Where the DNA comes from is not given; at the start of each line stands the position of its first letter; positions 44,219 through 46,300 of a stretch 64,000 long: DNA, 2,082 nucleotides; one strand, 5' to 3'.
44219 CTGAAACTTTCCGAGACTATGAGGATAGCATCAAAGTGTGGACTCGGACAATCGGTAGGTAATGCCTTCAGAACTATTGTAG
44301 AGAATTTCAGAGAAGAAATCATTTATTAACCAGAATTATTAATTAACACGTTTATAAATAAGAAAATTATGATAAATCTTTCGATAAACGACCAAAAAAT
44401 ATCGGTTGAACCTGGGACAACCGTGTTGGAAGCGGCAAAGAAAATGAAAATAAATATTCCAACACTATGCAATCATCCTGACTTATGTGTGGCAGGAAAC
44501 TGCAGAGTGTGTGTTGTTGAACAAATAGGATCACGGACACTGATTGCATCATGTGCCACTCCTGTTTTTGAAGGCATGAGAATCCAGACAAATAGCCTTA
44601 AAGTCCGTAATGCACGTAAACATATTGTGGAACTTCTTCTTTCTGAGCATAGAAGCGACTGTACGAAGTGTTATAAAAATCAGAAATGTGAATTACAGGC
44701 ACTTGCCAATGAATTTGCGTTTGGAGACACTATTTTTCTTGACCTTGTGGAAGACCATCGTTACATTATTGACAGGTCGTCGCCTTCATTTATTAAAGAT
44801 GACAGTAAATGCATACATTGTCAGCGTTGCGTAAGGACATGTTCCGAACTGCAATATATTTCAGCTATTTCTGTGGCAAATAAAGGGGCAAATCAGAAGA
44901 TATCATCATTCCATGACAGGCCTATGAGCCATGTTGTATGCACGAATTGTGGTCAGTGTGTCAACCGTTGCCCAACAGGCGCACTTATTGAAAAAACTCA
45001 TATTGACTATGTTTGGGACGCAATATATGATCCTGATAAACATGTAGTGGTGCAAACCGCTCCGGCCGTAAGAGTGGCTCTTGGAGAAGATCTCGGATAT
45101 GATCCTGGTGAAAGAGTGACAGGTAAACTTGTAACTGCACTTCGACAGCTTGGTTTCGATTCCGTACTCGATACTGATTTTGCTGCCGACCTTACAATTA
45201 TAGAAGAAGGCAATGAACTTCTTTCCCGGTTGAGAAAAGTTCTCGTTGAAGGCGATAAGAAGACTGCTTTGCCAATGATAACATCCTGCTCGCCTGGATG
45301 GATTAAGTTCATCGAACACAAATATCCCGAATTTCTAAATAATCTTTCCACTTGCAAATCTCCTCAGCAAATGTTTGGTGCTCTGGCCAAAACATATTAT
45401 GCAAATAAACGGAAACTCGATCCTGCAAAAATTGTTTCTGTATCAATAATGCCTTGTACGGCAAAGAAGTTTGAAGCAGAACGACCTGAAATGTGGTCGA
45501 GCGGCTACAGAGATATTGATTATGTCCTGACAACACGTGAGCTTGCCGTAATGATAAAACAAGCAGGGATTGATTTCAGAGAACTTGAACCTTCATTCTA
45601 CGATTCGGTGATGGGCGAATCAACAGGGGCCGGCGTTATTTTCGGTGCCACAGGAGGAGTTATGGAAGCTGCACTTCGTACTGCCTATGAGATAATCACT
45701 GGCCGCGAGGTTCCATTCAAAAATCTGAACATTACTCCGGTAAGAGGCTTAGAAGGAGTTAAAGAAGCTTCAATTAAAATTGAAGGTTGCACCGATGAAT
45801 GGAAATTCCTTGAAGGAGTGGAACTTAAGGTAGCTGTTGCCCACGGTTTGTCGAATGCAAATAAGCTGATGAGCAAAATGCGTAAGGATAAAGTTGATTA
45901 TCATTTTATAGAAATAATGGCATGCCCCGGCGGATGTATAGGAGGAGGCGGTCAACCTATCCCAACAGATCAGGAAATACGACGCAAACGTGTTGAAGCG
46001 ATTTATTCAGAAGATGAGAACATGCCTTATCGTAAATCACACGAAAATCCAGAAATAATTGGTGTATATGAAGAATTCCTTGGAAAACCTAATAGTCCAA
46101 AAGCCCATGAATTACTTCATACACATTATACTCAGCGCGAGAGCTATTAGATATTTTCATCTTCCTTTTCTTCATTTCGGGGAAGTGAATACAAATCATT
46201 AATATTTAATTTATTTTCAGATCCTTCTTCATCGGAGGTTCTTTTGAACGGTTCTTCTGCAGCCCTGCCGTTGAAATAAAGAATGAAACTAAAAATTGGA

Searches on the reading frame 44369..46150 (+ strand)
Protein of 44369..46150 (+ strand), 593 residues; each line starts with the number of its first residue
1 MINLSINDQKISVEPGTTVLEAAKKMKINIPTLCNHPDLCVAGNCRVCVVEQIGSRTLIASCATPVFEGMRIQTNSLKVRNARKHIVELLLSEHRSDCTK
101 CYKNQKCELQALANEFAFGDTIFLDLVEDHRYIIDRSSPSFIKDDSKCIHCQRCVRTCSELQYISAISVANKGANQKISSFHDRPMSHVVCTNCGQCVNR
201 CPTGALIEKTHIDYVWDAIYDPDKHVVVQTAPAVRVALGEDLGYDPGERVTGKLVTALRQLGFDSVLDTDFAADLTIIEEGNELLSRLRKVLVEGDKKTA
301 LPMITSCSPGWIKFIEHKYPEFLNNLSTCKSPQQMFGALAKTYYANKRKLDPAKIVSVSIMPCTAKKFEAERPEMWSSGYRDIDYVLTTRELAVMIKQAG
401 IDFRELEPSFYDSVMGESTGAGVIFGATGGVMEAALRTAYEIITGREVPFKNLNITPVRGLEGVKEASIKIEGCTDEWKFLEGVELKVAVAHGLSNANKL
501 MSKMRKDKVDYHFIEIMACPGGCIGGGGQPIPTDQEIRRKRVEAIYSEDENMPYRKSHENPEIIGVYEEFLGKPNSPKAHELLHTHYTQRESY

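Call 50: search_protein_families(library=pfam, proteins=[window:44369-46150:+], max_evalue=0.00001)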
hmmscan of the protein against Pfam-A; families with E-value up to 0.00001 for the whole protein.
window:44369-46150:+ (593 aa): 9 families
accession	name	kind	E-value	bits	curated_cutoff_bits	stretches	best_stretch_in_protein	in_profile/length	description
PF02906.19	Fe_hyd_lg_C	-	4.4e-99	331.5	22.1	1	224-527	1-245/245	Iron only hydrogenase large subunit, C-terminal domain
PF02256.22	Fe_hyd_SSU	-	2.7e-27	95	24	1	535-590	1-56/56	Iron hydrogenase small subunit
PF13510.11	Fer2_4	-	3.1e-19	69.2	22.8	1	1-76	3-81/82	2Fe-2S iron-sulfur cluster binding domain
PF10588.14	NADH-G_4Fe-4S_3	-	8e-13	48.1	27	1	83-116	1-34/40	NADH-ubiquinone oxidoreductase-G iron-sulfur binding region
PF22117.2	Fer4_Nqo3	-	1.9e-09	38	27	1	144-206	7-66/67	NADH-quinone oxidoreductase subunit 3, ferredoxin-like domain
PF12838.12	Fer4_7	-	4.6e-08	33.8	27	1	147-205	1-52/52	4Fe-4S dicluster domain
PF14697.11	Fer4_21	-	4.6e-06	27.1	35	1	144-205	4-55/59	4Fe-4S dicluster domain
PF00111.32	Fer2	-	5.7e-06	26.6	21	1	8-51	7-46/77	2Fe-2S iron-sulfur cluster binding domain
PF13187.11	Fer4_9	-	8.8e-06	26.1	27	1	147-205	1-51/52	4Fe-4S dicluster domain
